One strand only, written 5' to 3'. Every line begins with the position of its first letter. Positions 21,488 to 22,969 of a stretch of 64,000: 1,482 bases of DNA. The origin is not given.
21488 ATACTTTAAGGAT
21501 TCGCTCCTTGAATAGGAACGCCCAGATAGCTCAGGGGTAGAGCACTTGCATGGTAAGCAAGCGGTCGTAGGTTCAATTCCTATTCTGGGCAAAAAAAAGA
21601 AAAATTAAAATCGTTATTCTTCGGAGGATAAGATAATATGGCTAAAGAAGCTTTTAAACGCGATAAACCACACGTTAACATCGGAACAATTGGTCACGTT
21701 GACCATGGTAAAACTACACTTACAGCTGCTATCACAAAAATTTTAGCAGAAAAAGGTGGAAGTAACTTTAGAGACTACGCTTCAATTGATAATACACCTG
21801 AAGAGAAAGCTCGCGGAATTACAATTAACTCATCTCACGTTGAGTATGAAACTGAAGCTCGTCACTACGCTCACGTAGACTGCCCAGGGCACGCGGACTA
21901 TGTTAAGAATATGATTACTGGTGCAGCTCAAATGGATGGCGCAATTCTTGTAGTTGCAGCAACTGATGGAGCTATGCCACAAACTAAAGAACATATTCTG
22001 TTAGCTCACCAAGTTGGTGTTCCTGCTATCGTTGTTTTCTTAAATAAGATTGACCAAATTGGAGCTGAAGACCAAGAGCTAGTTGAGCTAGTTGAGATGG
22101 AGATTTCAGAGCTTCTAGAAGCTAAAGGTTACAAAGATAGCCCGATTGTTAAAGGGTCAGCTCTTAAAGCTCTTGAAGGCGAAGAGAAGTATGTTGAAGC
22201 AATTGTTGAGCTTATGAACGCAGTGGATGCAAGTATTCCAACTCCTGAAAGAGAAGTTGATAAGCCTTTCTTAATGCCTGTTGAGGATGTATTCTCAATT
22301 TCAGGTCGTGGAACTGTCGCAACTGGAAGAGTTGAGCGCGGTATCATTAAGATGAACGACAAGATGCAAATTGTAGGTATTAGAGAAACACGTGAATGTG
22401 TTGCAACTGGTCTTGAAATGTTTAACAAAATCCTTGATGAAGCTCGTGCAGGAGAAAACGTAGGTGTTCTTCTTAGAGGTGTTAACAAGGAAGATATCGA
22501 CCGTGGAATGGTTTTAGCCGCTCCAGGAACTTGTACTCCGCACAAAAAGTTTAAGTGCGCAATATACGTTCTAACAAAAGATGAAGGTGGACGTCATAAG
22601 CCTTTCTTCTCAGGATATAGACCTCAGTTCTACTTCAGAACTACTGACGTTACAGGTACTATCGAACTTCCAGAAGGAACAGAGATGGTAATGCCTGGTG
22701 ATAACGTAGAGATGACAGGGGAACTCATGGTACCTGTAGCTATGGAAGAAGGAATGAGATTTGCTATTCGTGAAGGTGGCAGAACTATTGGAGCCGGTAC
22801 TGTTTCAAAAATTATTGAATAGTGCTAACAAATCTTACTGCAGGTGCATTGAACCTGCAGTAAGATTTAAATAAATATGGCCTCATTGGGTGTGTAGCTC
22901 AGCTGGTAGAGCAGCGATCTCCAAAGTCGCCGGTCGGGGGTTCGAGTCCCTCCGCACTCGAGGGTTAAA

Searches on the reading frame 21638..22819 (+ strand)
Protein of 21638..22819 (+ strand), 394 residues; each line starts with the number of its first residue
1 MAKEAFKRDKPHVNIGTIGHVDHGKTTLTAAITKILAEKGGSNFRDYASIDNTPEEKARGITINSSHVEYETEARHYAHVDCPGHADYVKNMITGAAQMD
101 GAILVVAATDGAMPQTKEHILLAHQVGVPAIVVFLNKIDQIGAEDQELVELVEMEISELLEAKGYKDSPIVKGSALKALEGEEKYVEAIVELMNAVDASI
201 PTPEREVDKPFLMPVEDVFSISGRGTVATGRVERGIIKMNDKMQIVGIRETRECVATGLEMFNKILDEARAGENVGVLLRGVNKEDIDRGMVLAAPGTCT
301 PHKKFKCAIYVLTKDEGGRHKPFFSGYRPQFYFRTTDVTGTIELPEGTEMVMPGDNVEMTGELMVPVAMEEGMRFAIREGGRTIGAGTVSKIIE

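Call 66: list_cluster_members(proteins=[window:21638-22819:+, window:45491-45910:+, L015:4006-4635:+, L015:4655-5899:+, L015:83-1435:+, L007:12202-13848:-, L007:5811-6593:-, L010:1129-2043:+, L012:7130-7945:-, L014:2086-2928:+])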
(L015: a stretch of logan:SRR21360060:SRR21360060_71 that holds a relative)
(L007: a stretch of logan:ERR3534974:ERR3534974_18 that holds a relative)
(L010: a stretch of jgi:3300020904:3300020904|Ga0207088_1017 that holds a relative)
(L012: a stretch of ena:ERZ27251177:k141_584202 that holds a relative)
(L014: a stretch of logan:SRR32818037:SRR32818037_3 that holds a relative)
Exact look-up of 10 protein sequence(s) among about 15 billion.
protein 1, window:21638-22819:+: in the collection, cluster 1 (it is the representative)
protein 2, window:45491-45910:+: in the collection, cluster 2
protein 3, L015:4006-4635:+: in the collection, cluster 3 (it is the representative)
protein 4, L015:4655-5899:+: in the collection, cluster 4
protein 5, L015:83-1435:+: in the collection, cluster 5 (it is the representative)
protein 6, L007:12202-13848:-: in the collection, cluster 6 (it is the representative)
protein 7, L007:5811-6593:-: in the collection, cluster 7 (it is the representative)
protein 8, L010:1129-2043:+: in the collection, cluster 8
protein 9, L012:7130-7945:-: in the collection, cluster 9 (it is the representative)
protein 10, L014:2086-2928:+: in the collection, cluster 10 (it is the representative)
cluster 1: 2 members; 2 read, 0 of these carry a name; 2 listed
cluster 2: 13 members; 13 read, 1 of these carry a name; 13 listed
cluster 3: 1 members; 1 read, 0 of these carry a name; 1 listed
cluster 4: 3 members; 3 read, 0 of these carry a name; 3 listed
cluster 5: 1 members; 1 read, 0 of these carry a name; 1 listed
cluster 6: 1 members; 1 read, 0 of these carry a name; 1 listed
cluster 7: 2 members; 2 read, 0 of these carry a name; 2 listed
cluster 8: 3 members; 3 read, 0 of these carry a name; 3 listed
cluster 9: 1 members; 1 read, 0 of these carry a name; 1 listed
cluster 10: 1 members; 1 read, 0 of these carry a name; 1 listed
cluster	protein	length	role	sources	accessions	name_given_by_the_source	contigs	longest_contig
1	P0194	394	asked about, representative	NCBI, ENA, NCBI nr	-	-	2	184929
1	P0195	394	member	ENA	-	-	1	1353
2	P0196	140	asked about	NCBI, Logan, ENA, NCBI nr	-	-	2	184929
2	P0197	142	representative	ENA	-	-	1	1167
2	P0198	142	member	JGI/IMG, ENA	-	V/A-type H+/Na+-transporting ATPase subunit K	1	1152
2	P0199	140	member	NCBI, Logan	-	-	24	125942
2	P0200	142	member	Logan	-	-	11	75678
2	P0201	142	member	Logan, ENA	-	-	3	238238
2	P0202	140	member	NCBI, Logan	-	-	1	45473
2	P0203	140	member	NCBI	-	-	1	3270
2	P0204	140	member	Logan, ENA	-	-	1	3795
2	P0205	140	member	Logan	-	-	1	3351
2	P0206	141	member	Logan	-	-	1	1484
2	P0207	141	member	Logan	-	-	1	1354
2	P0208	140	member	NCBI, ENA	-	-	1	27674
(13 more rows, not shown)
